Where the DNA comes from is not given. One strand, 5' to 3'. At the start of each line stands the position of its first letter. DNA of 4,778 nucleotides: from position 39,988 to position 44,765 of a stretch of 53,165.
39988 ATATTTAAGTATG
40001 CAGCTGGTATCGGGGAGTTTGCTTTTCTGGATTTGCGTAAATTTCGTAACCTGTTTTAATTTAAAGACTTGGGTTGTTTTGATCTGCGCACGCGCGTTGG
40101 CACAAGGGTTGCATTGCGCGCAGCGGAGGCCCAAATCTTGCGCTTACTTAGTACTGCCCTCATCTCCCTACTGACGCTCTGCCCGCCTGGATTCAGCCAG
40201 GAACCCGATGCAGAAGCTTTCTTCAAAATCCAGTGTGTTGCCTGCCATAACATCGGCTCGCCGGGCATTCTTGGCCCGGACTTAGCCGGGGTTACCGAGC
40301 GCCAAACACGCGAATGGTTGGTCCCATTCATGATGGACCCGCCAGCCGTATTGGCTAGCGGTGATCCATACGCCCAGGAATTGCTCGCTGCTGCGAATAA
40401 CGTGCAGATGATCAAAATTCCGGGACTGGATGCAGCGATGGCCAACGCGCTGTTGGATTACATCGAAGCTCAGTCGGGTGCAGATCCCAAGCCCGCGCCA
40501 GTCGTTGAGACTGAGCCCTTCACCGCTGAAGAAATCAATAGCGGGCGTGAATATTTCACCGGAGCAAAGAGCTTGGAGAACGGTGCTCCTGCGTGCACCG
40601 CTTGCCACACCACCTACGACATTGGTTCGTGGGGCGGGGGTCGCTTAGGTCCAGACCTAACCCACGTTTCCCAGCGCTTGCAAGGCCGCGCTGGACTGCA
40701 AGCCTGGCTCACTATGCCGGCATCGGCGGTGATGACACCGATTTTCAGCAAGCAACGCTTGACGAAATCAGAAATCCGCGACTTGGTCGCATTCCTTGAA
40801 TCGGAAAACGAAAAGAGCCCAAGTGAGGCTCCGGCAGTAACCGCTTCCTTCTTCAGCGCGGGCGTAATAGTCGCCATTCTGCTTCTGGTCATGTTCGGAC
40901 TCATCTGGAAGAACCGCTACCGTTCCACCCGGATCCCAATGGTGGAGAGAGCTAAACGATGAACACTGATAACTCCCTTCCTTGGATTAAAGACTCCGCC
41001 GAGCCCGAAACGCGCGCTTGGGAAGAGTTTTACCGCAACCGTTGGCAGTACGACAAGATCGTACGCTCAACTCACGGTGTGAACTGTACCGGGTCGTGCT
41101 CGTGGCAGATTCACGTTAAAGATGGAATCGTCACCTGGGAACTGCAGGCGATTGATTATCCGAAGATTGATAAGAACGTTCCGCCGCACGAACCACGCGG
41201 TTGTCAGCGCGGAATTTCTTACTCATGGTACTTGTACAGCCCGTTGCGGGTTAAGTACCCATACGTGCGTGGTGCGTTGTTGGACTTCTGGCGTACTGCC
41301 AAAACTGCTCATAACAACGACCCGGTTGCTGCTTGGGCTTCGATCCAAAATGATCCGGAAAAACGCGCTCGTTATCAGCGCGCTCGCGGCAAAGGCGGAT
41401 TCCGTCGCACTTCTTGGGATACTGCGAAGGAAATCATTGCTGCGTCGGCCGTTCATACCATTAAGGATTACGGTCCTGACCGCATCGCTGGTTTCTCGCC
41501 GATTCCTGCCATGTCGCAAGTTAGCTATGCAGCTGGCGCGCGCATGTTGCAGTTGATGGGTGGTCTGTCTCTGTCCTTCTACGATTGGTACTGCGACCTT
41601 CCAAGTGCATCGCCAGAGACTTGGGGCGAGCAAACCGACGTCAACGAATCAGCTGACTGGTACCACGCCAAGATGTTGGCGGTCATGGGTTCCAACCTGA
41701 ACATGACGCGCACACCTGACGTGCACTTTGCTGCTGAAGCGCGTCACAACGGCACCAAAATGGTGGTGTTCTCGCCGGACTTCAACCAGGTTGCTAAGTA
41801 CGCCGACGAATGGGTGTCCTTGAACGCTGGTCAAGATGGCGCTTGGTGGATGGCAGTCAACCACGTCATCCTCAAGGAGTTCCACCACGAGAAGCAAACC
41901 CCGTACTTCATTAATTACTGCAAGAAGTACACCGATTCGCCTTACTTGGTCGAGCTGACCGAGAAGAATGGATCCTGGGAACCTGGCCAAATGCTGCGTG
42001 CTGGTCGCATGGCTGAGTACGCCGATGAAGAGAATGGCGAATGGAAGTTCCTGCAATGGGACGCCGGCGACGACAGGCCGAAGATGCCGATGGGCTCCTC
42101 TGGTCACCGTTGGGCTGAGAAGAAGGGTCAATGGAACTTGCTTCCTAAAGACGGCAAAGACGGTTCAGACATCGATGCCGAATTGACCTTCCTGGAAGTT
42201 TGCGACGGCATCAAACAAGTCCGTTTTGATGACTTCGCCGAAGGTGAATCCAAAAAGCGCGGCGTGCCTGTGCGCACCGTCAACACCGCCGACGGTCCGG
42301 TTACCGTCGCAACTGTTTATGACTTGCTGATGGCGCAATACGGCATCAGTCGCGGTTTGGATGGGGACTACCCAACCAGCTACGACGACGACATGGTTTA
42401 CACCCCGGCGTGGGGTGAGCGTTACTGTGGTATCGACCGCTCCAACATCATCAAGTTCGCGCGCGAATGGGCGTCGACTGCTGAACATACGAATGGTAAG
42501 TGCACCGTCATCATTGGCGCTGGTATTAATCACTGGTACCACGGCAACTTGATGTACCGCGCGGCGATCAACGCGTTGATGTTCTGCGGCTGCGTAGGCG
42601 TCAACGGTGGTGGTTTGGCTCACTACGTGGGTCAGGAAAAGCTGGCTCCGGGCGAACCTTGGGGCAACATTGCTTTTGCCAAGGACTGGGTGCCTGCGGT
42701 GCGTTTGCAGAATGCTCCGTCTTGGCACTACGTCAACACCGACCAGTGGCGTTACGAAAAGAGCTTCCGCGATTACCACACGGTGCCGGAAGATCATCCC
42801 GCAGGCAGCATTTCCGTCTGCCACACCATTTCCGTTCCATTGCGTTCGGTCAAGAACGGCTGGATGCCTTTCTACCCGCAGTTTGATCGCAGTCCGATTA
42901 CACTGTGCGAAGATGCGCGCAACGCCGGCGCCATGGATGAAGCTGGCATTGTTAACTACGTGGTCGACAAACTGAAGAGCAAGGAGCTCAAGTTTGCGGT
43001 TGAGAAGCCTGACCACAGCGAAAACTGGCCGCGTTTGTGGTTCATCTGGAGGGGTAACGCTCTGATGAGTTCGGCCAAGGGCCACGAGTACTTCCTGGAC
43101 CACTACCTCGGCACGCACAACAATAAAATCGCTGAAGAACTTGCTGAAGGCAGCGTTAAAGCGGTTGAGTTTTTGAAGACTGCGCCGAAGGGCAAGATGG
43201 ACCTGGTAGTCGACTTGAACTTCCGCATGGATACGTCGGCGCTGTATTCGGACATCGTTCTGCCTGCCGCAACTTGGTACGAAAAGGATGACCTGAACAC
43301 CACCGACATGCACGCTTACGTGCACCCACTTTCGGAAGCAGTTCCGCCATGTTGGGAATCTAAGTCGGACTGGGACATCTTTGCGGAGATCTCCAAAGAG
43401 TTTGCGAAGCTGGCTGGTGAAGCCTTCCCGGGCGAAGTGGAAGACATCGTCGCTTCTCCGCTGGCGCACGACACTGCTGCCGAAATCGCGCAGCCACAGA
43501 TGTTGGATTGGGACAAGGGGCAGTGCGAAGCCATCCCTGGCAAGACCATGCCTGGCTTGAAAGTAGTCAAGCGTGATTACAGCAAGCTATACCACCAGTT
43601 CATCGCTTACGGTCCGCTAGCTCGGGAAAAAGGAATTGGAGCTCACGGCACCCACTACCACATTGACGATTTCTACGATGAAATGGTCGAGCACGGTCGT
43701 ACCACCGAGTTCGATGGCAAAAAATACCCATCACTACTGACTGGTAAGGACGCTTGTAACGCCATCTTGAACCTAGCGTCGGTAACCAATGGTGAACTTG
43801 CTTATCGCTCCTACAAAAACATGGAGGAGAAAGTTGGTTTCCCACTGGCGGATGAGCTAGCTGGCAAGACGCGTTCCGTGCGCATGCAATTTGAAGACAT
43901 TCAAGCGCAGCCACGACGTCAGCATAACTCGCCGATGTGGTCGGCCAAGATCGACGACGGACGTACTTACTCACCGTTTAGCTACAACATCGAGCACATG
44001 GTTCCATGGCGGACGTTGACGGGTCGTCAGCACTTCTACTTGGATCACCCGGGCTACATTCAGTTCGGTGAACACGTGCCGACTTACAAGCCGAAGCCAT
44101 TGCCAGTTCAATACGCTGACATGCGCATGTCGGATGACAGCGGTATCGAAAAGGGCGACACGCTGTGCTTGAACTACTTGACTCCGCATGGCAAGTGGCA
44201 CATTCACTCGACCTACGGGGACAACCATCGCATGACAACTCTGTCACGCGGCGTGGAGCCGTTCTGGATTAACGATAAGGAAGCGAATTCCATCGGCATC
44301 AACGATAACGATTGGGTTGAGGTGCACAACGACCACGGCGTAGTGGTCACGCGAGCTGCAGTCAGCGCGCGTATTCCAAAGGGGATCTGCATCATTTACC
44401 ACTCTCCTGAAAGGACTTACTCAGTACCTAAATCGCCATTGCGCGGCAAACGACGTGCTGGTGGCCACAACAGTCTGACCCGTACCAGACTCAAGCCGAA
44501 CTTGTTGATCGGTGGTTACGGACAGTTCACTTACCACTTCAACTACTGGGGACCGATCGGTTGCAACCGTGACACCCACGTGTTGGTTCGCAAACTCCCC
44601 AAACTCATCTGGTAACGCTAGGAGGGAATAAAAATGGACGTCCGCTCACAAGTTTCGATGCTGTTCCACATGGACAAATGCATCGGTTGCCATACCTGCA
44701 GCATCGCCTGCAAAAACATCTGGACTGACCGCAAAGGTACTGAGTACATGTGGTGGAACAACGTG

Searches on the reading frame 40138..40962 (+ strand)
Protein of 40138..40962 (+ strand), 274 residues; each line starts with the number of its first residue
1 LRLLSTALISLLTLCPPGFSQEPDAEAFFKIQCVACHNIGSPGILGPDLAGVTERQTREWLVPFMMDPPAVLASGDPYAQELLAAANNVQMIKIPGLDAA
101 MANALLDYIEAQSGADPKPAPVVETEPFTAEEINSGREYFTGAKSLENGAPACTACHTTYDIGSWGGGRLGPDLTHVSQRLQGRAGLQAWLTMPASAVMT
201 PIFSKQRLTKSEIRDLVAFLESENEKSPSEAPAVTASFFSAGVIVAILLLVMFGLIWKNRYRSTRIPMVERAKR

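Call 3: search_protein_families(library=pfam, proteins=[window:40138-40962:+])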
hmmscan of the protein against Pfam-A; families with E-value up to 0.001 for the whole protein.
window:40138-40962:+ (274 aa): 3 families
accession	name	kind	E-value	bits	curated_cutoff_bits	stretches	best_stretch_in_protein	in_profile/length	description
PF00034.26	Cytochrom_C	-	4.4e-13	50.8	21.3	1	27-110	6-87/90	Cytochrome c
PF13442.11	Cytochrome_CBB3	-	1.7e-07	31.9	27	0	24-52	5-30/68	Cytochrome C oxidase, cbb3-type, subunit III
PF02433.20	FixO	-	0.00072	19.5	29.6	0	45-73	102-130/219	Cytochrome C oxidase, mono-heme subunit/FixO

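Call 4: search_protein_families(library=ncbifam, proteins=[window:40138-40962:+])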
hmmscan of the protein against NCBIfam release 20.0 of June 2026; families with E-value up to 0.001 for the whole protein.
window:40138-40962:+ (274 aa): 8 families
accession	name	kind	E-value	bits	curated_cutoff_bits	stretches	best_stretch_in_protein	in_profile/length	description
TIGR04485.1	thiosulf_SoxX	equivalog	8.3e-15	55.3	61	2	152-221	4-76/78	sulfur oxidation c-type cytochrome SoxX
TIGR02603.1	CxxCH_TIGR02603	domain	5.1e-13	49.2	68.15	1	27-75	8-57/134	putative heme-binding domain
NF050122.1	bc1_QcrC_actin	exception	2.2e-08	33.7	200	1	93-228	98-216/253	cytochrome bc1 complex diheme cytochrome c subunit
NF045773.1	cytochro_C550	exception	7.7e-06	25.8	125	0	22-63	49-90/118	cytochrome c550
TIGR00781.1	ccoO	equivalog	4.9e-05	23.1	200.65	0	45-74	102-131/232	cytochrome-c oxidase, cbb3-type subunit II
NF011055.0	PRK14487.1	subfamily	5.9e-05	22.7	218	0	46-73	109-136/212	cbb3-type cytochrome c oxidase subunit II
NF052248.1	SorU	equivalog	9.3e-05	22.6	100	0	147-177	7-35/72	SorU family sulfite dehydrogenase c-type cytochrome subunit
NF045774.1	cytochro_C551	exception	0.00053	19.9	118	0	21-56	38-73/110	cytochrome c551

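Call 8: find_homologous_proteins(query=window:40138-40962:+)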
Query window:40138-40962:+ (274 aa): 1366 proteins with E <= 0.001 among 4575 candidates; the best 120 are listed.
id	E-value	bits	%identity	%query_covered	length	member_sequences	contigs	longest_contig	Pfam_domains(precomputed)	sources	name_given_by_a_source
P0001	1.5e-178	610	99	100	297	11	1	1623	PF13442.12,PF00034.27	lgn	-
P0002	1.3e-136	472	77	100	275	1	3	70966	PF13442.12,PF00034.27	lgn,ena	-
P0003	7.5e-135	467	76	100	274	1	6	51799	PF13442.12,PF00034.27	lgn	-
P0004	7.0e-129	447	73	100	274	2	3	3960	PF13442.12,PF00034.27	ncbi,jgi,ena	-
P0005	9.0e-129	447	73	100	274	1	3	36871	PF13442.12,PF00034.27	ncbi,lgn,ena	-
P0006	9.0e-121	420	71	94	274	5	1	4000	PF13442.12,PF00034.27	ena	-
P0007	4.5e-108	379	65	94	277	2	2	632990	PF13442.12,PF00034.27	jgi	jgi:mono/diheme cytochrome c family protein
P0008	1.9e-94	334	57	100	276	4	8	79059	PF13442.12,PF00034.27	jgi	jgi:mono/diheme cytochrome c family protein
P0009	5.0e-93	329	57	100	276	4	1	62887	PF13442.12,PF00034.27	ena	-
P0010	4.1e-91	323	57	94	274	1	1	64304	PF13442.12,PF00034.27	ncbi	-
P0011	3.1e-90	320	56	100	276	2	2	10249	PF13442.12,PF00034.27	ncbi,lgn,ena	-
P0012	2.3e-89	317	60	92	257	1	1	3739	PF13442.12,PF00034.27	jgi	jgi:mono/diheme cytochrome c family protein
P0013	7.3e-88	313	58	93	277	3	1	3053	PF13442.12,PF00034.27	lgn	-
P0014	3.9e-87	310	58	93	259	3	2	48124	PF13442.12,PF00034.27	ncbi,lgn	-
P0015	7.3e-87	309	55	100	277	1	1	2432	PF13442.12,PF00034.27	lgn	-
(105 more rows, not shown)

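Call 11: find_related_loci(query=A1, collection=genome_contigs, flank=10000)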
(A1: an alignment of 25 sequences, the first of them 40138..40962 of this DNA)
Query A1 (274 aa) in genome_contigs; peptide patterns used: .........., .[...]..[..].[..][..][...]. (x = any residue, [..] = any of these).
599 stretches matched a pattern (row limit reached: there are more); 543 encode a relative of the query (tblastn E <= 1e-3); the best 80 are kept; 80 distinct loci.
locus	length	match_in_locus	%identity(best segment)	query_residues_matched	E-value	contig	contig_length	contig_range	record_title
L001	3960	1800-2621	73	1-274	8e-132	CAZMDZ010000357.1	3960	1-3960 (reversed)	MAG TPA_asm: uncultured Planctomycetales bacterium isolate binchicken_co147_349 genome assembly, contig: NODE_59658_leng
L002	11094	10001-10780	57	18-274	5e-93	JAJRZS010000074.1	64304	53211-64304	MAG: Planctomycetota bacterium isolate Dive96_bin4.216 k141_4740285, whole genome shotgun sequence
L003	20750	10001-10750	57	25-274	7e-87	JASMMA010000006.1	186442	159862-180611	MAG: Planctomycetota bacterium isolate Arabian9_MAG_53 NODE_6_length_186442_cov_7.233171, whole genome shotgun sequence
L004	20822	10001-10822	53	1-274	4e-86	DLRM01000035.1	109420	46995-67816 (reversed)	MAG TPA_asm: Planctomycetes bacterium UBA7888 UBA7888_contig_5025, whole genome shotgun sequence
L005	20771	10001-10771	56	19-274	4e-83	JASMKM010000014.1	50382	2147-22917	MAG: Planctomycetota bacterium isolate Arabian9_MAG_16 c_000000304836, whole genome shotgun sequence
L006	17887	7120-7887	58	20-274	2e-80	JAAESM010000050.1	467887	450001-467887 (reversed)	MAG: Planctomycetota bacterium isolate Ust_12 UstG_CONTIG2041552, whole genome shotgun sequence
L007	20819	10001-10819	53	1-274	2e-79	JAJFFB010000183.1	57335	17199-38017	MAG: Planctomycetota bacterium isolate OFTM274 OFTM274_182, whole genome shotgun sequence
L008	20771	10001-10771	53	24-274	3e-79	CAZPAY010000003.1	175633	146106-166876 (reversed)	MAG TPA_asm: uncultured Planctomycetales bacterium isolate SRP077602_co7_95 genome assembly, contig: NODE_123_length_175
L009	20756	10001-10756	53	22-274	4e-75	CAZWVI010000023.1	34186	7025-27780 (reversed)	MAG TPA_asm: uncultured Planctomycetales bacterium isolate binchicken_co147_328 genome assembly, contig: NODE_4366_lengt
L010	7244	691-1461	55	20-274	6e-72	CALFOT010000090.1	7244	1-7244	MAG TPA_asm: uncultured bacterium isolate ERR2206779_bin.75_CONCOCT_v1.1_MAG genome assembly, contig: ERZ890044.5231, wh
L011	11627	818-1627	44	10-274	1e-68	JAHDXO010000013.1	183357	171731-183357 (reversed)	MAG: Pirellulaceae bacterium isolate PLA7 NODE_237_length_183357_cov_10.831759, whole genome shotgun sequence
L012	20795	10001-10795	44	14-274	1e-66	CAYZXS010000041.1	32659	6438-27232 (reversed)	MAG TPA_asm: uncultured Planctomycetales bacterium isolate binchicken_co65_372 genome assembly, contig: NODE_5467_length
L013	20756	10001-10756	43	28-274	1e-65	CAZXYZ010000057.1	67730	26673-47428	MAG TPA_asm: uncultured Pirellulaceae bacterium isolate binchicken_co16_356 genome assembly, contig: NODE_703_length_677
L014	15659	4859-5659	38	10-274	4e-66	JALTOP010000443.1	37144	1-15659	MAG: Planctomycetaceae bacterium isolate S139_metabat2_scaf2bin.267 S139_NODE_637_length_37144_cov_1.774158, whole genom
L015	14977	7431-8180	42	27-274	1e-65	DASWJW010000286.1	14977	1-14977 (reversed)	MAG TPA_asm: Planctomycetota bacterium isolate SMAG_U2906 k141_2955638, whole genome shotgun sequence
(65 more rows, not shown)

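Call 35: find_encoding_contigs(protein=P0002, flank=8000, max_places=2)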
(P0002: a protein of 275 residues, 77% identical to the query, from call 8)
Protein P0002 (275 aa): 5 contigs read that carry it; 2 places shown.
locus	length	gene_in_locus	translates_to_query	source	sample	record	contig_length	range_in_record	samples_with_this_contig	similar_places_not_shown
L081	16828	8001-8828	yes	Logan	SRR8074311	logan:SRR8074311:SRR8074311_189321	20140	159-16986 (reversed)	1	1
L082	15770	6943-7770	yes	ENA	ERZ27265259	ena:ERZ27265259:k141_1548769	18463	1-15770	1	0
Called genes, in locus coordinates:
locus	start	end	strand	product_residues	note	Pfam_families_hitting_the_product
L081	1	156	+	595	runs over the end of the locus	PF00144:Beta-lactamase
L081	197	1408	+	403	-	PF00144:Beta-lactamase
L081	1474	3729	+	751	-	PF00672:HAMP, PF00512:HisKA, PF02518:HATPase_c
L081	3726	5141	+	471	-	PF00072:Response_reg, PF00158:Sigma54_activat, PF14532:Sigma54_activ_2, PF07728:AAA_5 (weak), PF25601:AAA_lid_14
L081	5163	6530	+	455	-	PF00282:Pyridoxal_deC, PF00155:Aminotran_1_2 (faint)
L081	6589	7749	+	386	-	-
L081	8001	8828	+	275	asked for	PF00034:Cytochrom_C (weak), PF13442:Cytochrome_CBB3 (faint)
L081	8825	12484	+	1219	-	PF00384:Molybdopterin, PF28599:NarG_dom_V, PF01568:Molydop_binding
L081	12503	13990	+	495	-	PF12797:Fer4_2 (faint), PF12838:Fer4_7 (weak), PF13237:Fer4_10, PF13247:Fer4_11, PF14711:Nitr_red_bet_C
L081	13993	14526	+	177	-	PF02613:Nitrate_red_del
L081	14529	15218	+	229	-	PF02665:Nitrate_red_gam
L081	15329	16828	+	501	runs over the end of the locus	PF01306:LacY_symp (faint), PF07690:MFS_1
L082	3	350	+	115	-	?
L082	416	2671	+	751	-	PF00672:HAMP, PF00512:HisKA, PF02518:HATPase_c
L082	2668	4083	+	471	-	PF00072:Response_reg, PF00158:Sigma54_activat, PF14532:Sigma54_activ_2, PF07728:AAA_5 (weak), PF25601:AAA_lid_14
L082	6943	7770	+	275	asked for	PF00034:Cytochrom_C (weak), PF13442:Cytochrome_CBB3 (faint)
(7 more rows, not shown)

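Call 36: find_encoding_contigs(protein=P0003, flank=8000, max_places=2)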
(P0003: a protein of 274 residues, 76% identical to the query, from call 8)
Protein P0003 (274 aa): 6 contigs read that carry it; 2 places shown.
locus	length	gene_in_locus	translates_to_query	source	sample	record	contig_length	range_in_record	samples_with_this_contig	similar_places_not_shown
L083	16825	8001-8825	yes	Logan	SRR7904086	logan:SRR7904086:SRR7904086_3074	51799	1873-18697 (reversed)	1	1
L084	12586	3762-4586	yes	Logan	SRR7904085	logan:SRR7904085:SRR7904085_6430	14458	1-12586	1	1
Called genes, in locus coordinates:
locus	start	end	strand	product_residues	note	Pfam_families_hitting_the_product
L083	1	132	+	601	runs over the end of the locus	PF00144:Beta-lactamase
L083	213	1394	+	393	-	PF00144:Beta-lactamase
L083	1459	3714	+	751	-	PF00672:HAMP, PF00512:HisKA, PF02518:HATPase_c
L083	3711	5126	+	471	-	PF00072:Response_reg, PF00158:Sigma54_activat, PF14532:Sigma54_activ_2, PF07728:AAA_5 (weak), PF25601:AAA_lid_14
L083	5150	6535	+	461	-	PF00282:Pyridoxal_deC, PF00155:Aminotran_1_2 (faint), PF01212:Beta_elim_lyase (weak)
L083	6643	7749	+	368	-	-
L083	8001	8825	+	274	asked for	PF00034:Cytochrom_C (weak), PF13442:Cytochrome_CBB3 (faint)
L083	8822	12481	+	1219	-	PF00384:Molybdopterin, PF28599:NarG_dom_V, PF01568:Molydop_binding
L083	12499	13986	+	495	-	PF12838:Fer4_7 (weak), PF13237:Fer4_10, PF13247:Fer4_11, PF14711:Nitr_red_bet_C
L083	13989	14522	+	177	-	PF02613:Nitrate_red_del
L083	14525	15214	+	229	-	PF02665:Nitrate_red_gam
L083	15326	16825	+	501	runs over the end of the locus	PF07690:MFS_1, PF01306:LacY_symp (weak), PF07690:MFS_1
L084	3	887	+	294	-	?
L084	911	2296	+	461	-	PF00282:Pyridoxal_deC, PF00155:Aminotran_1_2 (faint), PF01212:Beta_elim_lyase (weak)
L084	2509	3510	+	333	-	-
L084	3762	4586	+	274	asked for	PF00034:Cytochrom_C (weak), PF13442:Cytochrome_CBB3 (faint)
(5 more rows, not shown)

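Call 37: find_encoding_contigs(protein=P0005, flank=8000, max_places=2)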
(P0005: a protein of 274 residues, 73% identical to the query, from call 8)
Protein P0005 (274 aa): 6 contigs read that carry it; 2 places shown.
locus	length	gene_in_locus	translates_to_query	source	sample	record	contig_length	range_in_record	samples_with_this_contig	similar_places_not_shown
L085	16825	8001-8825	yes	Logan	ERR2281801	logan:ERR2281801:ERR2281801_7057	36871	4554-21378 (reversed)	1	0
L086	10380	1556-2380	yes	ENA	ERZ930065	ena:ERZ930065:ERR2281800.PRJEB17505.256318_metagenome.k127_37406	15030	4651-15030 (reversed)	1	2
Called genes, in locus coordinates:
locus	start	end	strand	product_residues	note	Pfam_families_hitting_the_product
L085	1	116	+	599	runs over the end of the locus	PF00144:Beta-lactamase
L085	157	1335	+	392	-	PF00144:Beta-lactamase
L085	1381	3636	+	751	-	PF00672:HAMP, PF00512:HisKA, PF02518:HATPase_c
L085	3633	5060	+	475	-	PF00072:Response_reg, PF00158:Sigma54_activat, PF14532:Sigma54_activ_2, PF07728:AAA_5 (weak), PF25601:AAA_lid_14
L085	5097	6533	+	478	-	PF00282:Pyridoxal_deC, PF01212:Beta_elim_lyase (weak)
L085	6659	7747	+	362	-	-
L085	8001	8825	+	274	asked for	PF00034:Cytochrom_C (weak), PF13442:Cytochrome_CBB3 (faint)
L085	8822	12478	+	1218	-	PF00384:Molybdopterin, PF28599:NarG_dom_V, PF01568:Molydop_binding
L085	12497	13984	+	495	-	PF12838:Fer4_7 (weak), PF13237:Fer4_10, PF13247:Fer4_11, PF14711:Nitr_red_bet_C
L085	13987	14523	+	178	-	PF02613:Nitrate_red_del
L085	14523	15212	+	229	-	PF02665:Nitrate_red_gam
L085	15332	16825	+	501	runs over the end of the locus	PF01306:LacY_symp (faint), PF07690:MFS_1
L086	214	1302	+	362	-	-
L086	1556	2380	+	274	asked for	PF00034:Cytochrom_C (weak), PF13442:Cytochrome_CBB3 (faint)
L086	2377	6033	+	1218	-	PF00384:Molybdopterin, PF28599:NarG_dom_V, PF01568:Molydop_binding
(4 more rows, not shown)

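Call 38: find_encoding_contigs(protein=P0007, flank=8000, max_places=2)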
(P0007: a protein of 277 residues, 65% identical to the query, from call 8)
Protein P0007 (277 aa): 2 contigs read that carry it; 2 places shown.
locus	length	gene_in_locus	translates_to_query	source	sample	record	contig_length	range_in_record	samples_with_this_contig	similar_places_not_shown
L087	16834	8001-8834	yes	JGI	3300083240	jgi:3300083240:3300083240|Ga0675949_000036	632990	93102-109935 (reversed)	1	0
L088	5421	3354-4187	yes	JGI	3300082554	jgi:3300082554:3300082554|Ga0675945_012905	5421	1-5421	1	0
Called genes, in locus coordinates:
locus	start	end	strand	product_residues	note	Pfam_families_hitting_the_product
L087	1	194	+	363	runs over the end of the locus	-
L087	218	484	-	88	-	PF01381:HTH_3, PF13560:HTH_31 (weak)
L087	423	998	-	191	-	-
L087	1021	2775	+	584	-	PF07676:PD40 (faint), PF26549:Tricorn_N (faint)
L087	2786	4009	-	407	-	PF03572:Peptidase_S41 (weak)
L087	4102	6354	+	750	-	PF00672:HAMP, PF00512:HisKA, PF02518:HATPase_c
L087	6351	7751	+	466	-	PF00072:Response_reg, PF00158:Sigma54_activat, PF14532:Sigma54_activ_2, PF07728:AAA_5, PF25601:AAA_lid_14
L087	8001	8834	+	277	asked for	PF00034:Cytochrom_C (weak), PF13442:Cytochrome_CBB3 (faint)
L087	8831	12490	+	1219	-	PF00384:Molybdopterin, PF28599:NarG_dom_V, PF01568:Molydop_binding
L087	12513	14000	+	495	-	PF12838:Fer4_7 (weak), PF13237:Fer4_10, PF13247:Fer4_11, PF14711:Nitr_red_bet_C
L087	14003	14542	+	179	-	PF02613:Nitrate_red_del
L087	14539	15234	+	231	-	PF02665:Nitrate_red_gam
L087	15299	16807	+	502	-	PF07690:MFS_1, PF01306:LacY_symp (weak), PF07690:MFS_1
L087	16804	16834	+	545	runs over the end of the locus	PF07690:MFS_1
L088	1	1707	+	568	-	?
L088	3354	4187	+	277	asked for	PF00034:Cytochrom_C (weak), PF13442:Cytochrome_CBB3 (faint)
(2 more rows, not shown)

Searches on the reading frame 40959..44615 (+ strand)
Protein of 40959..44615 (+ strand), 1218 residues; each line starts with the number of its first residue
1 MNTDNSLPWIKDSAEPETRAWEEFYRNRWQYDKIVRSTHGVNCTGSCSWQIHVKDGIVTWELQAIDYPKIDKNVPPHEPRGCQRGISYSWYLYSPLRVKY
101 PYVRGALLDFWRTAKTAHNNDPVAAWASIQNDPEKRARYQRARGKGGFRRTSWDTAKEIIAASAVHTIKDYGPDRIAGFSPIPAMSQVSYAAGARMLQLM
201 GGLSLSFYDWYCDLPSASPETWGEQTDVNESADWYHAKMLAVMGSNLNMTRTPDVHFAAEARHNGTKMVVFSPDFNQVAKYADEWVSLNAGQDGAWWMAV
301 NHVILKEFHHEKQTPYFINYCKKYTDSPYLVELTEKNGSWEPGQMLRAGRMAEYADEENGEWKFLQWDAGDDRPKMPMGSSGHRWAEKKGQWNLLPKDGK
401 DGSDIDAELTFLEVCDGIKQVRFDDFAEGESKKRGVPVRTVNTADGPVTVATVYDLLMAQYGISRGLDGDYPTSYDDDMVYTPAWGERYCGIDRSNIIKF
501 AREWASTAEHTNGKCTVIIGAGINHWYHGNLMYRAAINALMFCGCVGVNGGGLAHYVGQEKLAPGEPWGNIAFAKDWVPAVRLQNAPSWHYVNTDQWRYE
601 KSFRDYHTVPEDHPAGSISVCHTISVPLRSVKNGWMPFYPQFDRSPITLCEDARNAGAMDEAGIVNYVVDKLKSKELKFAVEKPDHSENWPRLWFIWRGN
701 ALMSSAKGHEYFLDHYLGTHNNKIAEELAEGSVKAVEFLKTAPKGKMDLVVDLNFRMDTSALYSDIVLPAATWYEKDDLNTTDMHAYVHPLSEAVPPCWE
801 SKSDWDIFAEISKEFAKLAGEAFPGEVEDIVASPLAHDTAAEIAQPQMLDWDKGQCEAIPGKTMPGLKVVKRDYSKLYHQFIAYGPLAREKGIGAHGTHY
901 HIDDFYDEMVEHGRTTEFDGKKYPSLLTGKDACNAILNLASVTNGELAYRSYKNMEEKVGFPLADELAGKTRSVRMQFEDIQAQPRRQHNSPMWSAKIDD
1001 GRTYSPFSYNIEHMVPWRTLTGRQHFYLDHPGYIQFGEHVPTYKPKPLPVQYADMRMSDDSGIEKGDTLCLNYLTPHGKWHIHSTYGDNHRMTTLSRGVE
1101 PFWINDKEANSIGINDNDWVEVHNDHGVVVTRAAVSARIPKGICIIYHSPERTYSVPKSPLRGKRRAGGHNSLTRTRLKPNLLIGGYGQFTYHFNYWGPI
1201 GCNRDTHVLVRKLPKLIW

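Call 3: search_protein_families(library=pfam, proteins=[window:40959-44615:+])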
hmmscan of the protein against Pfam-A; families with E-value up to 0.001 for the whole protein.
window:40959-44615:+ (1218 aa): 2 families
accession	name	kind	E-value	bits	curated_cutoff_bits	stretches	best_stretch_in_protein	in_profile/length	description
PF00384.28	Molybdopterin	-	3.2e-60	204.5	24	1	97-813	1-352/353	Molybdopterin oxidoreductase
PF01568.27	Molydop_binding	-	1.3e-17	64.2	26.8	1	1071-1180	1-99/110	Molydopterin dinucleotide binding domain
